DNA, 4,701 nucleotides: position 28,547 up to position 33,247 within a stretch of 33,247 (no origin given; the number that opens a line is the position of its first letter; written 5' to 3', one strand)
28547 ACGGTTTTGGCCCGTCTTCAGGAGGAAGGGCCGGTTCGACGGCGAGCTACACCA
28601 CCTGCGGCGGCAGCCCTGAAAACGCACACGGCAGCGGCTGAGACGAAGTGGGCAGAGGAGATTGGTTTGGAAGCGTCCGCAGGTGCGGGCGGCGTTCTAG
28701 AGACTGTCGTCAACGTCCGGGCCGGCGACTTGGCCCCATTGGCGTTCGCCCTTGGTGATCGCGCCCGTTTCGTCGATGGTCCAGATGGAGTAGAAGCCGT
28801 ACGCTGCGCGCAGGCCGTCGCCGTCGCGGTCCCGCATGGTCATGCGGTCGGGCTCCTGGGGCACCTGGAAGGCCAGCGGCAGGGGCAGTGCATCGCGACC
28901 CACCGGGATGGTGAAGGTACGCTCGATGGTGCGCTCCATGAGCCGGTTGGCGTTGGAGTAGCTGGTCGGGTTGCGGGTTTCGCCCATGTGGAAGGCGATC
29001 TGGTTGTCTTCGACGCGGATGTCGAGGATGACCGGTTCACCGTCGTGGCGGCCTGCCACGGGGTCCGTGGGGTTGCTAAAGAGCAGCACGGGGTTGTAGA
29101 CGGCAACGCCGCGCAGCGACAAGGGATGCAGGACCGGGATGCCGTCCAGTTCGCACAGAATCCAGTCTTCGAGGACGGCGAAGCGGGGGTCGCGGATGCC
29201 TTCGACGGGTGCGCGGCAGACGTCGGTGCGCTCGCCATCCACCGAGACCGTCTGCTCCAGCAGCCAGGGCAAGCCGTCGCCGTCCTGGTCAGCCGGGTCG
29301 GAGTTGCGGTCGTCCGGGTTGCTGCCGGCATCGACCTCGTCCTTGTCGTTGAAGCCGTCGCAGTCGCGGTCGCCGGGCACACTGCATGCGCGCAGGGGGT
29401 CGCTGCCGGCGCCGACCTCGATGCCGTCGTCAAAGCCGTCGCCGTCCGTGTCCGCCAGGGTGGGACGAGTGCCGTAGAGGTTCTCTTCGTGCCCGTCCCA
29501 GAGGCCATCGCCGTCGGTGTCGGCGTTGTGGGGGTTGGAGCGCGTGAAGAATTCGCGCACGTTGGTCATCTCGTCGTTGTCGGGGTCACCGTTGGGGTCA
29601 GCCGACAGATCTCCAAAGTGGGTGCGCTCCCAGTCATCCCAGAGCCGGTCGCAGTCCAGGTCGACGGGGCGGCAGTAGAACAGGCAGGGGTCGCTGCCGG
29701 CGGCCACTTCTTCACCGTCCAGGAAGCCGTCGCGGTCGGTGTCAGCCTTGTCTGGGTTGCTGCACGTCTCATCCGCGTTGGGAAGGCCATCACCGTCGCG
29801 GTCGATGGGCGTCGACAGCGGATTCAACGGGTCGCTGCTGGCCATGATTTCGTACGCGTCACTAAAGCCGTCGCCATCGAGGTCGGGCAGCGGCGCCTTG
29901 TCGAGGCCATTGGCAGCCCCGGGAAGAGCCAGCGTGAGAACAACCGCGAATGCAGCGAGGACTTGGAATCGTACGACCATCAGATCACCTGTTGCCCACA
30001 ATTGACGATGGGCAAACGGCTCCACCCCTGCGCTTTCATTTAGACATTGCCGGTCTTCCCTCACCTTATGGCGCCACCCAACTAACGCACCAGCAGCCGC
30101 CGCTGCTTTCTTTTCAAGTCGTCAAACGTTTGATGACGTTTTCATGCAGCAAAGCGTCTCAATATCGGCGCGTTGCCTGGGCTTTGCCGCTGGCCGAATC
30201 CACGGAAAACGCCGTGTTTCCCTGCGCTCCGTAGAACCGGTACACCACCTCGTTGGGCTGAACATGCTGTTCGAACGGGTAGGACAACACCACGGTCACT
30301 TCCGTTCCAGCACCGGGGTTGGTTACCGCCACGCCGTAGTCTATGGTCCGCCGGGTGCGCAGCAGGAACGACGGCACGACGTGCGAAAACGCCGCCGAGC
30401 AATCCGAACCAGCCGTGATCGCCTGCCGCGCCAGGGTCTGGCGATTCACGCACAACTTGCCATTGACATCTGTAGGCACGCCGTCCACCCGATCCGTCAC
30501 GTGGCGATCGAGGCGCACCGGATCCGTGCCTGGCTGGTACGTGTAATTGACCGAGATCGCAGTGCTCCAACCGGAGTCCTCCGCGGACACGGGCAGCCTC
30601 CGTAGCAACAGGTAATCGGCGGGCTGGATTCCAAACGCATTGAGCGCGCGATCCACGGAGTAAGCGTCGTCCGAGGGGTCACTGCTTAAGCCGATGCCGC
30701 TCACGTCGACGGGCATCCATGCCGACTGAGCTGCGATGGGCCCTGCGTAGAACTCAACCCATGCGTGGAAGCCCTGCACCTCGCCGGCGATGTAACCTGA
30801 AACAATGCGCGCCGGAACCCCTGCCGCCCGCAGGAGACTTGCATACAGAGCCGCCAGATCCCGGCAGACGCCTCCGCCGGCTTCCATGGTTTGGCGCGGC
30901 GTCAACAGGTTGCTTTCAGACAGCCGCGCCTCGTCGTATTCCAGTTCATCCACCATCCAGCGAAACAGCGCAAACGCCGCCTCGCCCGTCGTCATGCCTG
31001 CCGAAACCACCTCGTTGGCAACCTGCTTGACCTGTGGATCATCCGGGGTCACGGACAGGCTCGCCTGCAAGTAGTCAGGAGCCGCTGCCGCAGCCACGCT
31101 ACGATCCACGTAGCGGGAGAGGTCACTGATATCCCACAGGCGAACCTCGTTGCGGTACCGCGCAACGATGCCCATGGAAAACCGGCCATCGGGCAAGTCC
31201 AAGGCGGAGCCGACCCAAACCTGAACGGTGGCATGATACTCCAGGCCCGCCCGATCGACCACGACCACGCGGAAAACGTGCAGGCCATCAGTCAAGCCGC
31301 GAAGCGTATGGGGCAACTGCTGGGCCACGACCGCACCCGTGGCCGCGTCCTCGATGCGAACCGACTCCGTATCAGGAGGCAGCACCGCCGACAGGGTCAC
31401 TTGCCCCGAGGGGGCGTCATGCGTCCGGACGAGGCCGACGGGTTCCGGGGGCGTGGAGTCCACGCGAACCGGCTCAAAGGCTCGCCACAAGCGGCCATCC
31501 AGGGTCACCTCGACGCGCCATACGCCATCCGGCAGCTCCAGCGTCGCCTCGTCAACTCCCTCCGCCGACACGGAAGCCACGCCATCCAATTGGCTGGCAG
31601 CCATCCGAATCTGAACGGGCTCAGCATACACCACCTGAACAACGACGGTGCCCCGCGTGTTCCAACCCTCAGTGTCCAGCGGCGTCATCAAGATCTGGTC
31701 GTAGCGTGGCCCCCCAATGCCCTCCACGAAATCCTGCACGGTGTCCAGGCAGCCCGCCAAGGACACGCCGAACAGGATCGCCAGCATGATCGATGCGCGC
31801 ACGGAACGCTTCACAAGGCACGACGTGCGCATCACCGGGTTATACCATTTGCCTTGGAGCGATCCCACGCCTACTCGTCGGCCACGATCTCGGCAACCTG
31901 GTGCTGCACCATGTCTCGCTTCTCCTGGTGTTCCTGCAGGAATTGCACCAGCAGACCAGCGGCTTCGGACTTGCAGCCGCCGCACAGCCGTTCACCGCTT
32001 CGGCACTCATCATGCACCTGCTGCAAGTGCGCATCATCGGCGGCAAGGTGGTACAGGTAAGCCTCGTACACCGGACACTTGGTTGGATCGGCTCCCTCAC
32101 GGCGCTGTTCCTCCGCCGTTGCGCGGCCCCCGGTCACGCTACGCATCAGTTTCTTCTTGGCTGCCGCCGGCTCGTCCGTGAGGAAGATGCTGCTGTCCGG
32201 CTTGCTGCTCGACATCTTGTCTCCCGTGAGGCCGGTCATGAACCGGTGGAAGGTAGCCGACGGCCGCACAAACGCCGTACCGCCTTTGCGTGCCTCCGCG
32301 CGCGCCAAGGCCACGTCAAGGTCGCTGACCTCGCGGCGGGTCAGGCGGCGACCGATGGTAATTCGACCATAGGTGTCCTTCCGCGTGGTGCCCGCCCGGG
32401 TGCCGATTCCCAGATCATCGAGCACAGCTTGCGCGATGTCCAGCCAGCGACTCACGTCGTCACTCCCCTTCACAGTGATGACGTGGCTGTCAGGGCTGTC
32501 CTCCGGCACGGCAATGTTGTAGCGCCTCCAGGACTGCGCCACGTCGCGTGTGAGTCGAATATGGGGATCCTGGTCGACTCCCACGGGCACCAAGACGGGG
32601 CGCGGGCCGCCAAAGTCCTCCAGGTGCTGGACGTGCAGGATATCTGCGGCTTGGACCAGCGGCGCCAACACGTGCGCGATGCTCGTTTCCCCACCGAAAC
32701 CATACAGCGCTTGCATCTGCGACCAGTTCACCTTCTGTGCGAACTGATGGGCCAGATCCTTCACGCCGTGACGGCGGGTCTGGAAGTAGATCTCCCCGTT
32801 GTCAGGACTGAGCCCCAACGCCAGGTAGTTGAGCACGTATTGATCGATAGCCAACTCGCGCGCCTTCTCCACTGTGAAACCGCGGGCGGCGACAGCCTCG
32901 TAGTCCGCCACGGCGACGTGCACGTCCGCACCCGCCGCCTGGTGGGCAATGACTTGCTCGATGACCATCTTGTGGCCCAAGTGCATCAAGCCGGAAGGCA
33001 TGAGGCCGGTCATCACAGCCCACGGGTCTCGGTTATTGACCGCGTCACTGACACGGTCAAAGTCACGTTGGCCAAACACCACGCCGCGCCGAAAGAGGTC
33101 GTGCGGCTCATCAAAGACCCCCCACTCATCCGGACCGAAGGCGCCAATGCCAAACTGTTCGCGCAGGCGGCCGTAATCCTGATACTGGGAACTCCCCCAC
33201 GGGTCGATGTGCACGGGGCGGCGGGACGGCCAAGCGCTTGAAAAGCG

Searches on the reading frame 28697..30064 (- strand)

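Call 58: search_protein_families(library=pfam, proteins=[window:28697-30064:-], max_evalue=0.01)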
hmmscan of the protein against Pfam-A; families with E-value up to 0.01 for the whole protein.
window:28697-30064:- (455 aa): 1 family
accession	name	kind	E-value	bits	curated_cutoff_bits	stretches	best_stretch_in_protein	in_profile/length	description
PF18884.5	TSP3_bac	-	3.3e-21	75.2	25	5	205-226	1-22/22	Bacterial TSP3 repeat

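Call 59: search_protein_families(library=ncbifam, proteins=[window:28697-30064:-], max_evalue=0.00001)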
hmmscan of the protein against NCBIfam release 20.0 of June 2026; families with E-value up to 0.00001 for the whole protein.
window:28697-30064:- (455 aa): 2 families
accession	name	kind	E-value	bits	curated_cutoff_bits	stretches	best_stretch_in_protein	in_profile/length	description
NF047639.1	throspo3_MtsD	equivalog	1.3e-12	46.7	800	1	170-260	449-537/651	cell-cell cohesion protein MtsD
NF033765.2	gliding_CglD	equivalog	9.5e-08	30.3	400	1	99-282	98-289/1124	adventurous gliding motility lipoprotein CglD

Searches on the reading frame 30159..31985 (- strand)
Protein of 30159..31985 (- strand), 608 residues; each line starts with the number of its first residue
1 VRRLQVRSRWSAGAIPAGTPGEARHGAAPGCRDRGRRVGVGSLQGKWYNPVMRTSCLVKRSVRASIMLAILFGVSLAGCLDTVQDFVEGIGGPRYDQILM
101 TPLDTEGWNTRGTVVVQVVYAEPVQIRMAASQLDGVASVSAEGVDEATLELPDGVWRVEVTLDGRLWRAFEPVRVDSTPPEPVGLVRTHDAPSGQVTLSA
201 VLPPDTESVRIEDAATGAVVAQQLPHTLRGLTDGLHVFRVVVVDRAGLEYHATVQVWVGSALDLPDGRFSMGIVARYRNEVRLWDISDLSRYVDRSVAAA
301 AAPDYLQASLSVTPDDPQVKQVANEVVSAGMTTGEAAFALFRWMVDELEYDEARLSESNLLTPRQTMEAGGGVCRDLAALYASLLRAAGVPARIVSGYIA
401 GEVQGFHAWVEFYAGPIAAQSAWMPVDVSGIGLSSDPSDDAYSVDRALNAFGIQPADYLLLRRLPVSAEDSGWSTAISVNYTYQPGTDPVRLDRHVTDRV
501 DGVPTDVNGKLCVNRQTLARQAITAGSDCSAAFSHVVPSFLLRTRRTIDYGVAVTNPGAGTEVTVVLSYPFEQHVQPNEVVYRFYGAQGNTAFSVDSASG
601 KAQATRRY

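Call 7: search_protein_families(library=pfam, proteins=[window:30159-31985:-], max_evalue=0.001)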
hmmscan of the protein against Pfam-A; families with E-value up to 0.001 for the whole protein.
window:30159-31985:- (608 aa): 2 families
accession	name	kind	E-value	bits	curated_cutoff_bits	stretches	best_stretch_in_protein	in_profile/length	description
PF01841.26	Transglut_core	-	3.4e-23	82.4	23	1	320-427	1-107/108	Transglutaminase-like superfamily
PF04473.18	DUF553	-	1e-06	28.7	20.5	1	319-408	3-98/140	Transglutaminase-like domain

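Call 59: search_protein_families(library=ncbifam, proteins=[window:30159-31985:-], max_evalue=0.00001)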
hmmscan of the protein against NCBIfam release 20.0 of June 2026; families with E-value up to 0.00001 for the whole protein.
window:30159-31985:- (608 aa): 0 families

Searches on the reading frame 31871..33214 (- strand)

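Call 58: search_protein_families(library=pfam, proteins=[window:31871-33214:-], max_evalue=0.01)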
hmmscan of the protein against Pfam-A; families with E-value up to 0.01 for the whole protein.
window:31871-33214:- (447 aa): 1 family
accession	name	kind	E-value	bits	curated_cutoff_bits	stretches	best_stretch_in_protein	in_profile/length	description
PF00579.31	tRNA-synt_1b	-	1.8e-40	139.6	21.1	2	62-231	3-176/292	tRNA synthetases class I (W and Y)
